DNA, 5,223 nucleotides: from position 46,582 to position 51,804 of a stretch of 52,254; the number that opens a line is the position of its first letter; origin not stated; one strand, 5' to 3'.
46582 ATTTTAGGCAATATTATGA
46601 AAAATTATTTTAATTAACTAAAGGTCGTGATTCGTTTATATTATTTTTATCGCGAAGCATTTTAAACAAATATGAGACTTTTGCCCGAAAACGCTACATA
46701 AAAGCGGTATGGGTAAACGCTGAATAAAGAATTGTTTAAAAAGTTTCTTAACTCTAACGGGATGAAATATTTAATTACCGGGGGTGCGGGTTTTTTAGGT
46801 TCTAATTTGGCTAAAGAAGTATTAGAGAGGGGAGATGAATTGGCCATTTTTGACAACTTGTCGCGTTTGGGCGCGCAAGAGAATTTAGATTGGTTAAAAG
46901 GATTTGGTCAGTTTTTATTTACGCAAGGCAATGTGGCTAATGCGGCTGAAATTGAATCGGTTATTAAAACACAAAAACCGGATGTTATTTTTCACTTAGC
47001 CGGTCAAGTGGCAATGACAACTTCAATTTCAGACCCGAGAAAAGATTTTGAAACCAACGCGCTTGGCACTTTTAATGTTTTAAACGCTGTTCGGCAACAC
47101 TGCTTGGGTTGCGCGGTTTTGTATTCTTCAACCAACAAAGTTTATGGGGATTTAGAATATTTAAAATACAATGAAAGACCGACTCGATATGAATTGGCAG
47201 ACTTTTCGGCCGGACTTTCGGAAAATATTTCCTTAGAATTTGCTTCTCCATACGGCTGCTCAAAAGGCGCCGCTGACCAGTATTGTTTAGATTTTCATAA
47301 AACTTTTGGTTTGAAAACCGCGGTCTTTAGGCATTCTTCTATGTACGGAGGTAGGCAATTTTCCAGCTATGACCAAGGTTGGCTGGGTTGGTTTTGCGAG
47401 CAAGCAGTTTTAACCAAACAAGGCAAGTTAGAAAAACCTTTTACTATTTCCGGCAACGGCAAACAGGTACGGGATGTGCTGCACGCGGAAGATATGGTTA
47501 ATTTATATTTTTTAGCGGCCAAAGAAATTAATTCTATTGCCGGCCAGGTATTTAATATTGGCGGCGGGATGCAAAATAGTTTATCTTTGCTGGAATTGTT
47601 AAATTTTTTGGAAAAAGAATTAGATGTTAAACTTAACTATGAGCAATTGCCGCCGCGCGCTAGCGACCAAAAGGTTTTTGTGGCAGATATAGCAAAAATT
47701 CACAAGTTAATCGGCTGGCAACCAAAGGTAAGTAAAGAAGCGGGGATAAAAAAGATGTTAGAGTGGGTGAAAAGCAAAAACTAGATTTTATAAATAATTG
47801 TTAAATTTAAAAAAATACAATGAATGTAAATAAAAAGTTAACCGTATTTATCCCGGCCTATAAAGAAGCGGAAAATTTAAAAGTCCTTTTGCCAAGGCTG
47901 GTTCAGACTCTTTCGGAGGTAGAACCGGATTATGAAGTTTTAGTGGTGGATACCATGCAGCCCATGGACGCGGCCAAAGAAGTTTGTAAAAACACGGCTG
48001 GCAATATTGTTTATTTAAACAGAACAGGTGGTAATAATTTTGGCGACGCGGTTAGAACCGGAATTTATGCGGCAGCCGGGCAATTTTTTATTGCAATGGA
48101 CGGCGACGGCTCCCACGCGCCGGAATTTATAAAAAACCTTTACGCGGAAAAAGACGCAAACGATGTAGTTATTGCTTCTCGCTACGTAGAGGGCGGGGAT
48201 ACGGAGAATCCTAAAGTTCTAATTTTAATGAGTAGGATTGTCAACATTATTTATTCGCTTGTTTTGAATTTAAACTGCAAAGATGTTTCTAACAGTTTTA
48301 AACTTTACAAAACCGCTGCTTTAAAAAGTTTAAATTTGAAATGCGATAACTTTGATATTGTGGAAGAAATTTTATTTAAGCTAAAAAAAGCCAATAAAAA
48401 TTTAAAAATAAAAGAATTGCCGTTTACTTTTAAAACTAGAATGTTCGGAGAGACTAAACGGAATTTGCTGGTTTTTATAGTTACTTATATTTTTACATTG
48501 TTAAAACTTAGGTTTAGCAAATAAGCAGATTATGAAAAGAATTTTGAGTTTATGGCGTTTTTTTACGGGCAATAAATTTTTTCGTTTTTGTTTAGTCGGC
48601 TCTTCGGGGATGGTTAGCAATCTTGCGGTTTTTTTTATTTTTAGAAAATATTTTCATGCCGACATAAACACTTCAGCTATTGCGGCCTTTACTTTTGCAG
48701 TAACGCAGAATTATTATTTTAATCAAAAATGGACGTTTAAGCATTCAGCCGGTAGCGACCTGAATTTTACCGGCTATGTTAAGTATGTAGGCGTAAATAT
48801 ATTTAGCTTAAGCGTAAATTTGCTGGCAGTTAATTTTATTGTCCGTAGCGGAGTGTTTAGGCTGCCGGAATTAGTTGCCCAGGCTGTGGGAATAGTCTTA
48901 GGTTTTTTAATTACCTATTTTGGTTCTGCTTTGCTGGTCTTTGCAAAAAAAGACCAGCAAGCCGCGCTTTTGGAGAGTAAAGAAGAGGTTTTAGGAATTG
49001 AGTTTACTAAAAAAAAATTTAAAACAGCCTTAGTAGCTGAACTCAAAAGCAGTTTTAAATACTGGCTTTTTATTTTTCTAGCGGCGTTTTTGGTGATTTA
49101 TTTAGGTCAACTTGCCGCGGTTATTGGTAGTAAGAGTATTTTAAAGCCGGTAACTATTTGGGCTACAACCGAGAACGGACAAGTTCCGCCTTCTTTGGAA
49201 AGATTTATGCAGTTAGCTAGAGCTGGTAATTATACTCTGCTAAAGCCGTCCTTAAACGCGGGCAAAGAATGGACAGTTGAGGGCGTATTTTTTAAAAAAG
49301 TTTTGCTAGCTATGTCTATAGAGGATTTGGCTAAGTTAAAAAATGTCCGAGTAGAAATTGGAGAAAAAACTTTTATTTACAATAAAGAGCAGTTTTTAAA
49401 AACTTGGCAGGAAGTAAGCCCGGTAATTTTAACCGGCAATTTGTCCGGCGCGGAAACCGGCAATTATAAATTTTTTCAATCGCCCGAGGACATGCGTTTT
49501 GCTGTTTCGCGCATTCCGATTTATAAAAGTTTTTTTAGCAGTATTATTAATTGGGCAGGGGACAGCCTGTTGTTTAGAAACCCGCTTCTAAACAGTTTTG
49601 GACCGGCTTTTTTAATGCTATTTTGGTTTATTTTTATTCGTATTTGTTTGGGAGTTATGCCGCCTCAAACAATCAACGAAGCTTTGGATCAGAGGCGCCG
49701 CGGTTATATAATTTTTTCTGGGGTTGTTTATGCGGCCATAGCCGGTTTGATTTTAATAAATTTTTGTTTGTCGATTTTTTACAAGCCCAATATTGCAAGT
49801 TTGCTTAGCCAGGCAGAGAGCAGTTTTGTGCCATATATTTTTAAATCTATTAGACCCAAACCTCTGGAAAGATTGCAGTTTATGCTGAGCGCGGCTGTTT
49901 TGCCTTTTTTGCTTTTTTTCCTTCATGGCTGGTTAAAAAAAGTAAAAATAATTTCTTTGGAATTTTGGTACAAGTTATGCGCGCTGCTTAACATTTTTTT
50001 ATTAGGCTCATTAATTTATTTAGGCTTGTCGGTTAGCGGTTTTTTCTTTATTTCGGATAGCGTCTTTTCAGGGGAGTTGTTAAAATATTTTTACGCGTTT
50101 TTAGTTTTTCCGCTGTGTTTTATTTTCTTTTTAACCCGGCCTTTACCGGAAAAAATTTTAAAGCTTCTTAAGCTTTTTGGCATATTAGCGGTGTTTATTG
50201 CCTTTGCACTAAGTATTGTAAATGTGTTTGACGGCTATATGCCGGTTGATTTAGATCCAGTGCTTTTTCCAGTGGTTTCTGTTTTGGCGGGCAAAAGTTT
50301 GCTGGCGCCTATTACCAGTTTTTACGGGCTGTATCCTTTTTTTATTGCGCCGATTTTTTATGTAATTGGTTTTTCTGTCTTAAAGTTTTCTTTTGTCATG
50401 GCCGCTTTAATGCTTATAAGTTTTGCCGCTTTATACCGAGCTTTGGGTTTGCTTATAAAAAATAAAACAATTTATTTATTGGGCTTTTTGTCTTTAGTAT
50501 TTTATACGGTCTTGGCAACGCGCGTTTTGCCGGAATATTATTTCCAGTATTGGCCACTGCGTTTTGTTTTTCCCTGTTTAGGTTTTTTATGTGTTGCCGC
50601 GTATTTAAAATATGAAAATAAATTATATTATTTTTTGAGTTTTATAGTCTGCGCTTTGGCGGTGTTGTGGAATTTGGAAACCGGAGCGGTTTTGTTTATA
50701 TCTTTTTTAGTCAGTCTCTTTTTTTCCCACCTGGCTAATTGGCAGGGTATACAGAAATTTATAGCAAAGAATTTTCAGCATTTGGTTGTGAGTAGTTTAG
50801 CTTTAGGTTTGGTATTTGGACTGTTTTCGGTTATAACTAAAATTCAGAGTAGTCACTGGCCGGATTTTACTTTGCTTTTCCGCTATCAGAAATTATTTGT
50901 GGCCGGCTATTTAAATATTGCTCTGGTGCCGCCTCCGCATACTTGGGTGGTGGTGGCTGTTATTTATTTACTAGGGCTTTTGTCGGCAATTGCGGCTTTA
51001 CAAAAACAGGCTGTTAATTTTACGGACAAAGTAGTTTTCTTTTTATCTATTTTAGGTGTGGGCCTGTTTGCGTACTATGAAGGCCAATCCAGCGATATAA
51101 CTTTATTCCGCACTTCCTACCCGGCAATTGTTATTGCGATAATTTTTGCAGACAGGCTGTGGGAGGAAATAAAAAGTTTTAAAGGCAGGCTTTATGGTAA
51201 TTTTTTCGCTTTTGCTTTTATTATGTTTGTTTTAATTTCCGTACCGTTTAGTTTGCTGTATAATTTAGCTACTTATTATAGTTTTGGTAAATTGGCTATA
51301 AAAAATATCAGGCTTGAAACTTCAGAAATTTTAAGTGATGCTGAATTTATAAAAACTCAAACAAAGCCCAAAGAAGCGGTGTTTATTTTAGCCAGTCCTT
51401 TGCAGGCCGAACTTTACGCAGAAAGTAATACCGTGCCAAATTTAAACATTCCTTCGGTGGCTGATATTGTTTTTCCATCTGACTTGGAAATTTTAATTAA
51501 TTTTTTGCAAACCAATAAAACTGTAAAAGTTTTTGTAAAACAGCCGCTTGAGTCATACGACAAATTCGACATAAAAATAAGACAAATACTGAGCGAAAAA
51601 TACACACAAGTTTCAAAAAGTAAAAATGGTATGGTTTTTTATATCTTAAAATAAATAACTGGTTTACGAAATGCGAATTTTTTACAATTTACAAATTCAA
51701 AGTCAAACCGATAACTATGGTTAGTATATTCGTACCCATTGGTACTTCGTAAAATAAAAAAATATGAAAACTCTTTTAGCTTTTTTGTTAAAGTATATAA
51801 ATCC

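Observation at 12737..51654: Surface (S-layer-like) protein followed by about 35 kb of glycosylation genes: candidate protein O-glycosylation system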

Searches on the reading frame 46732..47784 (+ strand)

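Call 5: search_protein_families(library=pfam, proteins=[window:46732-47784:+], max_evalue=0.01)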
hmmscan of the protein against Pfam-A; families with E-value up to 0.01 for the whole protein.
window:46732-47784:+ (350 aa): 9 families
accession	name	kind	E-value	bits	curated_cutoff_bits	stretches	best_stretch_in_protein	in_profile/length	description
PF16363.11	GDP_Man_Dehyd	-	1.1e-48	166.8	27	1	14-342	1-332/332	GDP-mannose 4,6 dehydratase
PF01370.27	Epimerase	-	1.3e-45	156.2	20.9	1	14-277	2-240/240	NAD dependent epimerase/dehydratase family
PF07993.18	NAD_binding_4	-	3.6e-13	49.7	20.1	1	81-211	87-210/258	Male sterility protein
PF01073.25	3Beta_HSD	-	3.7e-13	49.6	22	1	14-274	1-246/280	3-beta hydroxysteroid dehydrogenase/isomerase family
PF04321.23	RmlD_sub_bind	-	1.3e-09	38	27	1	11-147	1-114/287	RmlD substrate binding domain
PF02719.21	Polysacc_synt_2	-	7.3e-09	35.7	20.2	1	14-136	2-130/293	Polysaccharide biosynthesis protein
PF08659.16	KR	-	3.3e-06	27.6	22.6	1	13-146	3-149/180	KR domain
PF00106.31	adh_short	-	2.2e-05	24.5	26.6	1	14-123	4-122/195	short chain dehydrogenase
PF13561.12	adh_short_C2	-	0.0049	16.9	27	0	22-122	8-117/236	Enoyl-(Acyl carrier protein) reductase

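Call 61: search_protein_families(library=ncbifam, proteins=[window:46732-47781:+], max_evalue=0.00001)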
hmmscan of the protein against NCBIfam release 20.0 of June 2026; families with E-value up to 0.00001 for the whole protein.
window:46732-47781:+ (350 aa): 24 families
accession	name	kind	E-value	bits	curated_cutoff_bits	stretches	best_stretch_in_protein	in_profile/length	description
TIGR01181.1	dTDP_gluc_dehyt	equivalog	8.3e-49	166.4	365.1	1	12-348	1-313/321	dTDP-glucose 4,6-dehydratase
TIGR01179.1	galE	equivalog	2.2e-44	151.7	262.3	1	13-348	2-327/332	UDP-glucose 4-epimerase GalE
NF007490.0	PRK10084.1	subfamily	3.6e-37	128.2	649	1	11-347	1-335/361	dTDP-glucose 4,6-dehydratase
TIGR04180.1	EDH_00030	hypoth_equivalog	1.3e-31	109.8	475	1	14-333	2-296/297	NAD-dependent 4,6-dehydratase LegB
NF007582.0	PRK10217.1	equivalog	2.2e-31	109.2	698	1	12-346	3-331/355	dTDP-glucose 4,6-dehydratase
TIGR02622.1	CDP_4_6_dhtase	equivalog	5.9e-26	91.4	278.45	1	10-348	4-332/352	CDP-glucose 4,6-dehydratase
NF007956.0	PRK10675.1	subfamily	6.7e-25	87.9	394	2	11-149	1-139/338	UDP-glucose 4-epimerase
TIGR02197.1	heptose_epim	equivalog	1.8e-21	76.6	274.6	1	14-348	2-315/316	ADP-glyceromanno-heptose 6-epimerase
NF011728.1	PRK15181.1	equivalog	8.1e-19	67.8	760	1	11-348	16-339/348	Vi polysaccharide biosynthesis UDP-N-acetylglucosaminuronic acid C-4 epimerase TviC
NF041015.1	UDPsulfquin_syn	equivalog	1.5e-14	53.7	575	1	11-344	1-361/384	UDP-sulfoquinovose synthase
NF043036.1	ErythonDh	equivalog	2.2e-13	50.1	325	1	11-140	1-131/321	D-erythronate dehydrogenase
NF042422.1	oxyalk_red_OleD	equivalog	3.6e-13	49.6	580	1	11-137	1-113/329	2-alkyl-3-oxoalkanoate reductase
TIGR01472.1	gmd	equivalog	3.5e-12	46.2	415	1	14-303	4-274/342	GDP-mannose 4,6-dehydratase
NF008872.0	PRK11908.1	equivalog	1.2e-10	41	294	1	11-304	2-278/349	bifunctional UDP-4-keto-pentose/UDP-xylose synthase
TIGR01214.1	rmlD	equivalog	1.2e-09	37.7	224.05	1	13-208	2-154/285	dTDP-4-dehydrorhamnose reductase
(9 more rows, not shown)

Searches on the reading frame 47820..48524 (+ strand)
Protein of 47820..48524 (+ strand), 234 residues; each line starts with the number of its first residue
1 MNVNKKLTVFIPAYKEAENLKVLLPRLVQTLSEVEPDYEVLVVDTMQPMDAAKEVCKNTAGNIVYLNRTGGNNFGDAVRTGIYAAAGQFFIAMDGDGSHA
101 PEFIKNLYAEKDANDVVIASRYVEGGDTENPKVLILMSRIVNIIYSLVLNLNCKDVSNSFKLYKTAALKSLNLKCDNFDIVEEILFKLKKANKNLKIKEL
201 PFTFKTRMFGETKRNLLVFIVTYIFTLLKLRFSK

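Call 5: search_protein_families(library=pfam, proteins=[window:47820-48524:+], max_evalue=0.01)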
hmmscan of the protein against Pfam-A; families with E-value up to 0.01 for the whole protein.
window:47820-48524:+ (234 aa): 1 family
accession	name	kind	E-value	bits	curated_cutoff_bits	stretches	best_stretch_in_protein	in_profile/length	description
PF00535.33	Glycos_transf_2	-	1.3e-20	74.5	23.3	1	8-169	1-165/168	Glycosyl transferase family 2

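Call 18: search_protein_families(library=ncbifam, proteins=[window:47820-48524:+], max_evalue=0.01)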
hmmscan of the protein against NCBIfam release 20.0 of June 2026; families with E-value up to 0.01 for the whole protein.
window:47820-48524:+ (234 aa): 12 families
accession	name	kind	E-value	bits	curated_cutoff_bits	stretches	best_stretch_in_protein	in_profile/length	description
TIGR04182.1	glyco_TIGR04182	equivalog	1e-14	54.7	325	1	7-215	2-202/293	S-layer glycoprotein N-glycosyltransferase AglJ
NF007986.1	PRK10714.1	equivalog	1.3e-12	47.4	529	1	5-221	6-217/316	undecaprenyl-phosphate 4-deoxy-4-formamido-L-arabinose transferase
NF047588.1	GlcsyltransPgfSStrep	equivalog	4.1e-10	39.4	500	1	6-214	2-205/308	glycosyltransferase PgfS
NF041391.1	DPhHxTase_Halo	equivalog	3.1e-09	36.1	375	1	13-214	3-192/213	dolichyl-phosphate hexose transferase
NF058614.1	PPMAGASynPpgS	equivalog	2.9e-08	33.4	370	1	9-219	4-211/226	polyprenyl-phospho-N-acetylgalactosaminyl synthase PpgS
NF041875.1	EPS_EpsD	equivalog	8.6e-06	25.4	370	1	7-112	1-105/325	exopolysaccharide biosynthesis glycosyltransferase EpsD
TIGR03111.1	glyc2_xrt_Gpos1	hypoth_equivalog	8e-05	21.6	363.95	1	6-117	50-162/439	TIGR03111 family XrtG-associated glycosyltransferase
NF038302.1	EPS_HpsE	equivalog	0.00033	19.7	300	1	6-109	2-109/307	hormogonium polysaccharide biosynthesis glycosyltransferase HpsE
TIGR04283.1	glyco_like_mftF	equivalog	0.0005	19.7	182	1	7-108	1-94/221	TIGR04283 family arsenosugar biosynthesis glycosyltransferase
TIGR03937.1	PgaC_IcaA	equivalog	0.0022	17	422.3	1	5-98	45-137/407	poly-beta-1,6-N-acetyl-D-glucosamine synthase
NF038299.1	EPS_HpsN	equivalog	0.0036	16.3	425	1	6-107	2-102/317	hormogonium polysaccharide biosynthesis glycosyltransferase HpsN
NF007482.0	PRK10073.1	equivalog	0.0045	16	423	1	1-117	2-118/334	glycosyltransferase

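Call 68: find_encoding_contigs(protein=window:47820-48524:+, flank=10000, max_places=2)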
Protein window:47820-48524:+ (234 aa): 1 contig read that carries it; 1 place shown.
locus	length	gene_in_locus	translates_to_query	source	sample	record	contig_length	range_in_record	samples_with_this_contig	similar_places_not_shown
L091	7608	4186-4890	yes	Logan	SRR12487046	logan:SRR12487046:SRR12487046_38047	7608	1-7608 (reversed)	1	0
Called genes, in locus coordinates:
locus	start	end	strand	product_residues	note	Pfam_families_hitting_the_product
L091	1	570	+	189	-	?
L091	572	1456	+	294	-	PF01370:Epimerase, PF04321:RmlD_sub_bind, PF16363:GDP_Man_Dehyd (faint)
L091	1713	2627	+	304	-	PF01370:Epimerase, PF02719:Polysacc_synt_2 (weak), PF07993:NAD_binding_4 (faint), PF16363:GDP_Man_Dehyd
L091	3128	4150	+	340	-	PF00106:adh_short (faint), PF01073:3Beta_HSD, PF01370:Epimerase, PF02719:Polysacc_synt_2, PF04321:RmlD_sub_bind, PF08659:KR (weak), PF16363:GDP_Man_Dehyd, PF07993:NAD_binding_4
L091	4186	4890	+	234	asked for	PF00535:Glycos_transf_2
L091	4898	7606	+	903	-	?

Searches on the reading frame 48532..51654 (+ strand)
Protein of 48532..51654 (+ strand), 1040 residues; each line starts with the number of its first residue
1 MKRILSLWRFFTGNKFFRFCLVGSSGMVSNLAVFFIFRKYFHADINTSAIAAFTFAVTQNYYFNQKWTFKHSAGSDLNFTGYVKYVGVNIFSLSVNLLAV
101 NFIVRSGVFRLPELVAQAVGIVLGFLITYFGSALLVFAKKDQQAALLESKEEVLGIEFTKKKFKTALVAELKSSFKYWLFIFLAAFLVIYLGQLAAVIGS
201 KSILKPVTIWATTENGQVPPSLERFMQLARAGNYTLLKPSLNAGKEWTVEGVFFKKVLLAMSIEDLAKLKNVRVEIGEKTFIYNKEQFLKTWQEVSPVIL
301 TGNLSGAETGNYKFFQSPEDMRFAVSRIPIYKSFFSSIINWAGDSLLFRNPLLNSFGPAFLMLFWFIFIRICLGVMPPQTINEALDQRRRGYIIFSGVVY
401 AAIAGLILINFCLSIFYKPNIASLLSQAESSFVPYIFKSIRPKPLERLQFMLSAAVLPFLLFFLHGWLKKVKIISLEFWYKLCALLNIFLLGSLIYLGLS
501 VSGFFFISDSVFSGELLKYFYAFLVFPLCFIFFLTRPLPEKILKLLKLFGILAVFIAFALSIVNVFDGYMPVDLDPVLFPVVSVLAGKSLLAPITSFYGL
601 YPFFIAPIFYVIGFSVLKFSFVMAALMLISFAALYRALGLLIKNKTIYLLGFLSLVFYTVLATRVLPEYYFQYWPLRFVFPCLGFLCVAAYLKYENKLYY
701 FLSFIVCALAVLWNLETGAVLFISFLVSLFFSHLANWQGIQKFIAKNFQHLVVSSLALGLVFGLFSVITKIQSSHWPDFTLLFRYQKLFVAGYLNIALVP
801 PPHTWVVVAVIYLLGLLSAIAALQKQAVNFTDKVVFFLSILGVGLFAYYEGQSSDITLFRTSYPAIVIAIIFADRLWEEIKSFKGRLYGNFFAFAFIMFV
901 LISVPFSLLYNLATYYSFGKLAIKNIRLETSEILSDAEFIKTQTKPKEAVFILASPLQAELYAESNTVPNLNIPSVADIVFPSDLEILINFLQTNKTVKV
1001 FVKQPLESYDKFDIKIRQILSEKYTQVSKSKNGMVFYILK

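Call 5: search_protein_families(library=pfam, proteins=[window:48532-51654:+], max_evalue=0.01)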
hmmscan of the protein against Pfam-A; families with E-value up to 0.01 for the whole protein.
window:48532-51654:+ (1040 aa): 1 family
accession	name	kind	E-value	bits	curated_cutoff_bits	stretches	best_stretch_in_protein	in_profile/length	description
PF04138.20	GtrA_DPMS_TM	-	1.1e-19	71.2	26.1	1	18-137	1-117/117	GtrA/DPMS, transmembrane domain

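Call 18: search_protein_families(library=ncbifam, proteins=[window:48532-51654:+], max_evalue=0.01)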
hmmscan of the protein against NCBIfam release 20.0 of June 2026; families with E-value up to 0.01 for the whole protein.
window:48532-51654:+ (1040 aa): 0 families

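Call 45: search_solved_structures(query=window:48532-51651:+, max_evalue=1)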
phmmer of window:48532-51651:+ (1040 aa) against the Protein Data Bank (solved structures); distinct sequences matched with E-value up to 1: 3.
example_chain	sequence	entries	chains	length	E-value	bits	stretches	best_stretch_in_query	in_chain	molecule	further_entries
4b2g_A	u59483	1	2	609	0.16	13.4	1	573-676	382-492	GH3-1 AUXIN CONJUGATING ENZYME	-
7vka_A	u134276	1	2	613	0.8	11.1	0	578-676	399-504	Indole-3-acetic acid-amido synthetase GH3.6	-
9fwd_A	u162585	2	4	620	0.81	11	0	578-676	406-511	Indole-3-acetic acid-amido synthetase GH3.6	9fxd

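Call 47: search_protein_families(library=pfam, proteins=[window:48532-51651:+], max_evalue=10)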
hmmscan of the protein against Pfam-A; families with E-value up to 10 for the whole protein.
window:48532-51651:+ (1040 aa): 3 families
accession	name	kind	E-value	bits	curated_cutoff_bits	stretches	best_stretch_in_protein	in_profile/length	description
PF04138.20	GtrA_DPMS_TM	-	1.1e-19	71.2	26.1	1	18-137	1-117/117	GtrA/DPMS, transmembrane domain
PF18628.8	P2_N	-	0.11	12.6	25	1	250-292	22-64/129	Viral coat protein P2 N-terminal domain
PF01381.28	HTH_3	-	0.32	11.5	23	1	214-236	30-52/55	Helix-turn-helix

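Call 66: find_encoding_contigs(protein=window:48532-51654:+, flank=10000, max_places=2)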
Protein window:48532-51654:+ (1040 aa): no gene with exactly this product is on record in the collection.

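Call 92: find_homologous_proteins(query=window:48949-51651:+)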
Query window:48949-51651:+ (901 aa): 12 proteins with E <= 0.001 among 8000 candidates.
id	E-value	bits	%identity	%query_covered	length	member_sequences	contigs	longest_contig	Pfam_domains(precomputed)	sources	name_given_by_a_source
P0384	0.0e+0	1953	100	100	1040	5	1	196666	PF04138.21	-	-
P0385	3.8e-291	987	53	98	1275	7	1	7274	PF04138.21,PF00535.33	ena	-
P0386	1.3e-279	949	50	99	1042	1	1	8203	PF04138.21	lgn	-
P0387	2.7e-269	914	50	96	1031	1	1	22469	PF04138.21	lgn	-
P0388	1.2e-223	763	42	96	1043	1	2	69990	PF04138.21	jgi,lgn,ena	jgi:putative flippase GtrA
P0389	1.3e-217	743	41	97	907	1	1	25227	-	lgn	-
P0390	3.1e-201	689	56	65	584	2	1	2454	-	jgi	jgi:hypothetical protein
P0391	1.9e-169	584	36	94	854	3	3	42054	-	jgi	jgi:hypothetical protein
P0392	9.6e-167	575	36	98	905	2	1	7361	-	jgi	jgi:hypothetical protein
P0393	4.7e-127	444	34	92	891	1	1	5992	-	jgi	jgi:hypothetical protein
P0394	2.3e-121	425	32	97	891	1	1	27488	-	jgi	jgi:hypothetical protein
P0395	1.7e-47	181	28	69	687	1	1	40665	-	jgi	jgi:hypothetical protein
